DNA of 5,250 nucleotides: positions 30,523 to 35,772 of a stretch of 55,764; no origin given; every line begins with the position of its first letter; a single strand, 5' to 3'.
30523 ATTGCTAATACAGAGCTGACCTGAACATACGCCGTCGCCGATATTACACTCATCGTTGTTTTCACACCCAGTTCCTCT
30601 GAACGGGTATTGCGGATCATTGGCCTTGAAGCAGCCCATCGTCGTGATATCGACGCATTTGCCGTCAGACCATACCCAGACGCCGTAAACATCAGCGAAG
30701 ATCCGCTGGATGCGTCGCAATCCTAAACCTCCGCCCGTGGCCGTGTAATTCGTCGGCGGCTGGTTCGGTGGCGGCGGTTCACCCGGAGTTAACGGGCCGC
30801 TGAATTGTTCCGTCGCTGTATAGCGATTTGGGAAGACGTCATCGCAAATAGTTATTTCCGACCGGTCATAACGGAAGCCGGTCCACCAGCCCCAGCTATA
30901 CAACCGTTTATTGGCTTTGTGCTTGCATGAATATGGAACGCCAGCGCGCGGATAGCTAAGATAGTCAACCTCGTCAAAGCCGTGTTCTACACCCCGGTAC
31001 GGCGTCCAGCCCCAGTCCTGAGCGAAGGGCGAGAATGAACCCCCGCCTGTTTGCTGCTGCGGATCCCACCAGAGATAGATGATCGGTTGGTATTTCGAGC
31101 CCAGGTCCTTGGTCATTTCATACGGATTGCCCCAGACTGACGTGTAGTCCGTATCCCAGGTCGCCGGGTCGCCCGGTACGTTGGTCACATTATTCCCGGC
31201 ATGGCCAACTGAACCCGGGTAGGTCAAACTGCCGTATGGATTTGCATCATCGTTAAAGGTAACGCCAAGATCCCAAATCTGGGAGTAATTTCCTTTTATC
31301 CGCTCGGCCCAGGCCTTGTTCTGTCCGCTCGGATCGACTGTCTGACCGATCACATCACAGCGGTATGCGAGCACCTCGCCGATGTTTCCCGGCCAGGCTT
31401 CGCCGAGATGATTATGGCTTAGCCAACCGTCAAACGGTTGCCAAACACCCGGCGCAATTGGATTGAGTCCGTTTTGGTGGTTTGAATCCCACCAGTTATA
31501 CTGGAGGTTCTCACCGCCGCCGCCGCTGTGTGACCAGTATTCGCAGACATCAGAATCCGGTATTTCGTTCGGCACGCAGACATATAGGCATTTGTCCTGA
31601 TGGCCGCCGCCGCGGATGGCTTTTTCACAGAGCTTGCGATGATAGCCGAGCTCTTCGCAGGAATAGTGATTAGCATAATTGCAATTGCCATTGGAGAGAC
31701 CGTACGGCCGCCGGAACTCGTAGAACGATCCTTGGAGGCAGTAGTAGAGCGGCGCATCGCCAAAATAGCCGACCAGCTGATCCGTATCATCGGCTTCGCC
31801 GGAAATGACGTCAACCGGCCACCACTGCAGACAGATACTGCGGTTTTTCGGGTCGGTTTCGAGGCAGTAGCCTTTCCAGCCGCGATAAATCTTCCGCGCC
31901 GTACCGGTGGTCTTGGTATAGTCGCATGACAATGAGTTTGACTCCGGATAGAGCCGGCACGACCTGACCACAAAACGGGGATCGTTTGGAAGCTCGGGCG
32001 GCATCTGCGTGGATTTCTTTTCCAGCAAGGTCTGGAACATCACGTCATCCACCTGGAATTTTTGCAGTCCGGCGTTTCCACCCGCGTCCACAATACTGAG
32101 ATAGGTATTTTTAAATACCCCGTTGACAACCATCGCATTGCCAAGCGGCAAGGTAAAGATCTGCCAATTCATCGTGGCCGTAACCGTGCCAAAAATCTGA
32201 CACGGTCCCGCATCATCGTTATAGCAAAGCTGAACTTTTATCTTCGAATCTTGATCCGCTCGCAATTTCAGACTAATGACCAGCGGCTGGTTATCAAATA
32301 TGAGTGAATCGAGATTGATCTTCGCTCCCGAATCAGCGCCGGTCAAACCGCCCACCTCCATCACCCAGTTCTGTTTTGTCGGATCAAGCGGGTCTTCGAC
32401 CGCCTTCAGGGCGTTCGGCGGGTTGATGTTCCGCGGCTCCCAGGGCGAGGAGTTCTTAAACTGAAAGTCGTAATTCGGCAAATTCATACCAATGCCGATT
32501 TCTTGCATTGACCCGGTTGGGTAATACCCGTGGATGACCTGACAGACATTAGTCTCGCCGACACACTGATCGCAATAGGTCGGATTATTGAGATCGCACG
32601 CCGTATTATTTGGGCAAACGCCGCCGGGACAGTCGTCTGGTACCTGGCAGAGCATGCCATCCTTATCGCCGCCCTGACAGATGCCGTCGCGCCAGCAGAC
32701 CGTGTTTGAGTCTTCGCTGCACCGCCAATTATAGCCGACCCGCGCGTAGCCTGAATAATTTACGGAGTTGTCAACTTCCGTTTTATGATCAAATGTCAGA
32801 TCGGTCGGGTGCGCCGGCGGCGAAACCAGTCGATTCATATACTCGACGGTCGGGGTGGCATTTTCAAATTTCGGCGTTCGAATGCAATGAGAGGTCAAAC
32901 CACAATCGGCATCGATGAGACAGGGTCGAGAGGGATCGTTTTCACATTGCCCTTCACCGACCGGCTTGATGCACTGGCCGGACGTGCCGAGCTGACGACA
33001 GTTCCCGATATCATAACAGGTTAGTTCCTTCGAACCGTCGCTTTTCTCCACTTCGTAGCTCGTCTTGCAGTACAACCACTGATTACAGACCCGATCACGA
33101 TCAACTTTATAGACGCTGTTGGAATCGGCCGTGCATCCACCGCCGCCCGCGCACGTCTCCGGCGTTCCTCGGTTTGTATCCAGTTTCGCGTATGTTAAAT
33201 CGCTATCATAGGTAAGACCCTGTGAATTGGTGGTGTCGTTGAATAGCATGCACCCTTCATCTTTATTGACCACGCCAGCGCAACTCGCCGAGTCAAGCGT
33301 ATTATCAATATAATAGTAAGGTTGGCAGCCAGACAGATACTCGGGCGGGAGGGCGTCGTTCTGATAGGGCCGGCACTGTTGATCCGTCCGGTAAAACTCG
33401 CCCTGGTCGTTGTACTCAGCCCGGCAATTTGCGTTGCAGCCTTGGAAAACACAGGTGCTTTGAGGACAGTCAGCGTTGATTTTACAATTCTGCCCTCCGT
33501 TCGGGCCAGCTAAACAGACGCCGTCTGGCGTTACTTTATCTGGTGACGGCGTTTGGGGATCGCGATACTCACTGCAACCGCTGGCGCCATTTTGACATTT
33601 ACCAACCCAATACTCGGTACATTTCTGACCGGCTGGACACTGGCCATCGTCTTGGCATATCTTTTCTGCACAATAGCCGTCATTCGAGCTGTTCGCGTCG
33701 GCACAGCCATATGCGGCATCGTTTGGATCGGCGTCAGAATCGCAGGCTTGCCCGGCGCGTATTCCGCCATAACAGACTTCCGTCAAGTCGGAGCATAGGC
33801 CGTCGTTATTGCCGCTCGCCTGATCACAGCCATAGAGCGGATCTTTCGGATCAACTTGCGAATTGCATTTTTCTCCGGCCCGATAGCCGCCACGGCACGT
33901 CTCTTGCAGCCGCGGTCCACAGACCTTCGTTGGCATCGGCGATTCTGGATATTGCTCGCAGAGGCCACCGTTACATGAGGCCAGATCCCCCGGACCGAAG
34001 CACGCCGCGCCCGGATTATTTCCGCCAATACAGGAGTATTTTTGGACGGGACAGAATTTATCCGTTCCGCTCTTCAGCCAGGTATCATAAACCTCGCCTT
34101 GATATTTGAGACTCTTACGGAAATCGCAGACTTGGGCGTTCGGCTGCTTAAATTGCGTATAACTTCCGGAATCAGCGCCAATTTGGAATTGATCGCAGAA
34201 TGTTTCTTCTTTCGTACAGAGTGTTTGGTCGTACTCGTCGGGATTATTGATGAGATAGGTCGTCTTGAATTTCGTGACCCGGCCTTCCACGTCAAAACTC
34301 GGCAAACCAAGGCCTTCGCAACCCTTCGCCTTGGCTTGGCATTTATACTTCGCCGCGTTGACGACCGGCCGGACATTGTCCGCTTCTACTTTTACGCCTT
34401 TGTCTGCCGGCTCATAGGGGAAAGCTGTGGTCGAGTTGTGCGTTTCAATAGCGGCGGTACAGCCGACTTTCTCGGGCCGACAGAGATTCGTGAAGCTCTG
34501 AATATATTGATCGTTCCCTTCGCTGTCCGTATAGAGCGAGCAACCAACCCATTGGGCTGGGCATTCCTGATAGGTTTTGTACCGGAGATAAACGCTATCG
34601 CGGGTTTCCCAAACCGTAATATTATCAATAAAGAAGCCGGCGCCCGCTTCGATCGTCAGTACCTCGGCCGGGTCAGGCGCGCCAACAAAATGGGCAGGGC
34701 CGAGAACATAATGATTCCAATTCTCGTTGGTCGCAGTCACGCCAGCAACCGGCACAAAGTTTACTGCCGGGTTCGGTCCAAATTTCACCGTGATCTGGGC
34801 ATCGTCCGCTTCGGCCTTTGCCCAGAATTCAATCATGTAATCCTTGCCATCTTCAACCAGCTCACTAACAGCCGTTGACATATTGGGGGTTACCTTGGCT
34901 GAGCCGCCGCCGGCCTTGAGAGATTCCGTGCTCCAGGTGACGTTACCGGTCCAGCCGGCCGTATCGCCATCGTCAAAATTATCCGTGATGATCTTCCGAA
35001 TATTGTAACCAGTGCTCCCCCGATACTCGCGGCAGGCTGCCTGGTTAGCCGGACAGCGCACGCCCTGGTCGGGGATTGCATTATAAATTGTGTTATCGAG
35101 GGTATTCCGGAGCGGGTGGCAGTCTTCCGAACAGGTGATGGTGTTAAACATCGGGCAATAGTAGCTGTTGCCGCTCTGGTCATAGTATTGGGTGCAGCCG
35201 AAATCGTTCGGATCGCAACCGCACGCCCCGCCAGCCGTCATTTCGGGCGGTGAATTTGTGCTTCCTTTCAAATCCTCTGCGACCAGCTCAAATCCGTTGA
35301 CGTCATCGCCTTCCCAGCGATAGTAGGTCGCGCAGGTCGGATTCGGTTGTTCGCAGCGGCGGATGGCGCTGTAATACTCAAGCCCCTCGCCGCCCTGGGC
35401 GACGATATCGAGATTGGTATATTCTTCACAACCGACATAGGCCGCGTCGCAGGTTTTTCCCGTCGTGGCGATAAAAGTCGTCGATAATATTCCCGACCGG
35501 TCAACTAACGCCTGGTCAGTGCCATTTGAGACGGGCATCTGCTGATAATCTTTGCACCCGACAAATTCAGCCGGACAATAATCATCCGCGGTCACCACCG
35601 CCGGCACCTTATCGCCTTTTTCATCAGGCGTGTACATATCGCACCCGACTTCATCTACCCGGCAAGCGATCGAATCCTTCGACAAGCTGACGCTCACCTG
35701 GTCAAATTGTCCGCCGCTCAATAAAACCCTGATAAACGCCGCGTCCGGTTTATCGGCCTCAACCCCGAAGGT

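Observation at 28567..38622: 3351-aa single-ORF protein with modular CBM-like, Cys-knot and PKD-like architecture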

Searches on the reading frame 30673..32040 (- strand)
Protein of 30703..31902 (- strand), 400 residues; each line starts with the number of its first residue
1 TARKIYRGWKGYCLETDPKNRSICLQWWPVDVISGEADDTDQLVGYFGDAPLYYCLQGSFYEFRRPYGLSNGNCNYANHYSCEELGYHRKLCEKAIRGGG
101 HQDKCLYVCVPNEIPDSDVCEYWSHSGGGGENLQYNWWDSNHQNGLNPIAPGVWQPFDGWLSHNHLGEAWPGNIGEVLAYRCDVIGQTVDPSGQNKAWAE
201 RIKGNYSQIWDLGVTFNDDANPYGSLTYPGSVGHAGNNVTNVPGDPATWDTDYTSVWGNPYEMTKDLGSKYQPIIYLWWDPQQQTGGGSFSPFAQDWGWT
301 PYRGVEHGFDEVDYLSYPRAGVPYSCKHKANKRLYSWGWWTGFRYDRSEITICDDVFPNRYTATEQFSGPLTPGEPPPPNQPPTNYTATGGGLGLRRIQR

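Call 20: search_protein_families(library=pfam, proteins=[window:30703-31902:-], max_evalue=5)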
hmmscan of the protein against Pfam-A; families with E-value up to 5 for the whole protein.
window:30703-31902:- (400 aa): 0 families

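Call 88: search_solved_structures(query=A9, max_evalue=10, show_alignments=1)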
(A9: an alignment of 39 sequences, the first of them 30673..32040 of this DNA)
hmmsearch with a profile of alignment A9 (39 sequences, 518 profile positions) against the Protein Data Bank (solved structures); distinct sequences matched with E-value up to 10: 0.

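Call 89: search_protein_families(library=pfam, alignment_id=A9, max_evalue=0.1)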
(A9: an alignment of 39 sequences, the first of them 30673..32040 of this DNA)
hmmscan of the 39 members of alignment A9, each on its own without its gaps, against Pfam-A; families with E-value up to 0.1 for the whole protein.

A. member 1, window:30673-32040:- (456 aa): 0 families

B. families by the number of members that match (of 39 scanned): 3 families
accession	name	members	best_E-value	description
PF00561.26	Abhydrolase_1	1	0.0095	alpha/beta hydrolase fold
PF07127.16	Nodulin_late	1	0.046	Late nodulin domain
PF07562.20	NCD3G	1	0.063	Nine Cysteines Domain of family 3 GPCR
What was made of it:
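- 30673..32022 (-): aa 2201-2650: a conserved Cys motif block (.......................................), then a Trp/Tyr/Gly-rich region of unknown fold. A profile of 39 sequences finds nothing in the PDB or Pfam (calls 88, 89).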

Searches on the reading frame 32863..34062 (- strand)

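Call 20: search_protein_families(library=pfam, proteins=[window:32863-34062:-], max_evalue=5)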
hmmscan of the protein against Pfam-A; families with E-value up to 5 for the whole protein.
window:32863-34062:- (400 aa): 1 family
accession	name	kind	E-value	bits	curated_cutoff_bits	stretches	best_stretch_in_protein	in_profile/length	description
PF20477.3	DUF6719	-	0.11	12.7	27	1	133-146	39-52/78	Family of unknown function (DUF6719)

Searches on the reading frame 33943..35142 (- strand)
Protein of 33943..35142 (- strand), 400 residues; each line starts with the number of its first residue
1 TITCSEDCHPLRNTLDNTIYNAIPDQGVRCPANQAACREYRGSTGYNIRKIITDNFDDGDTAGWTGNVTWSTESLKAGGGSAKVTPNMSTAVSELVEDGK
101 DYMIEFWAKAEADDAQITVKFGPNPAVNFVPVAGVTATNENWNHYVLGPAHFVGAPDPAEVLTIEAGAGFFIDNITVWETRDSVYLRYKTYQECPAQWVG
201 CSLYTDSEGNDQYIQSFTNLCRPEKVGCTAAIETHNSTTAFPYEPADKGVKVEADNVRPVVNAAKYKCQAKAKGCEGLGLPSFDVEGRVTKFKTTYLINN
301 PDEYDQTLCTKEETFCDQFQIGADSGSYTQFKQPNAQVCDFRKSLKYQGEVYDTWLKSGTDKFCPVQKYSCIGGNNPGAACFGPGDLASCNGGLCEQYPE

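Call 20: search_protein_families(library=pfam, proteins=[window:33943-35142:-], max_evalue=5)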
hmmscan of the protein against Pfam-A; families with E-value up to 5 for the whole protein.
window:33943-35142:- (400 aa): 1 family
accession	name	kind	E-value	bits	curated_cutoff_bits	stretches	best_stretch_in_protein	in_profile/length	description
PF02018.23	CBM_4_9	-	0.00025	21.8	25.9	1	51-122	4-86/136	Carbohydrate binding domain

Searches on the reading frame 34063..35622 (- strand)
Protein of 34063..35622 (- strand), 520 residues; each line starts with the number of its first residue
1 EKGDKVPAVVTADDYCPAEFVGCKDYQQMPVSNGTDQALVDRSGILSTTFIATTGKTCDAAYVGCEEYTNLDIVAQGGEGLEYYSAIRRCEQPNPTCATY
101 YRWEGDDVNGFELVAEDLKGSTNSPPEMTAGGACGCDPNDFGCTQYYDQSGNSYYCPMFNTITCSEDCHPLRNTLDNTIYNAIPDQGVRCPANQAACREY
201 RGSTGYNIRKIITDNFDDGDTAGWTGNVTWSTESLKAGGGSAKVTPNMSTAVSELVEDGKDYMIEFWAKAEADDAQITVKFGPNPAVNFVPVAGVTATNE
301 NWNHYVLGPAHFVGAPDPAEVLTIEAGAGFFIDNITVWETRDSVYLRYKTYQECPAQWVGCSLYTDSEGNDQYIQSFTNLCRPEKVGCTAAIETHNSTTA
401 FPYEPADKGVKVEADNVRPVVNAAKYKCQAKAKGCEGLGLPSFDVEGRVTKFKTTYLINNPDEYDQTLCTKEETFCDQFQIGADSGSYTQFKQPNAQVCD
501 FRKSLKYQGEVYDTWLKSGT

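Call 34: find_homologous_proteins(query=window:34063-35622:-)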
Query seq(520 aa) (520 aa): 2 proteins with E <= 0.001 among 6175 candidates.
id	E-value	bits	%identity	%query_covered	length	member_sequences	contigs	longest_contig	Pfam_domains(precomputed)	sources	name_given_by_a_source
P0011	1.3e-103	366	39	99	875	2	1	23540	PF02018.24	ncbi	-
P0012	3.9e-25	107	37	33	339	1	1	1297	-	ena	-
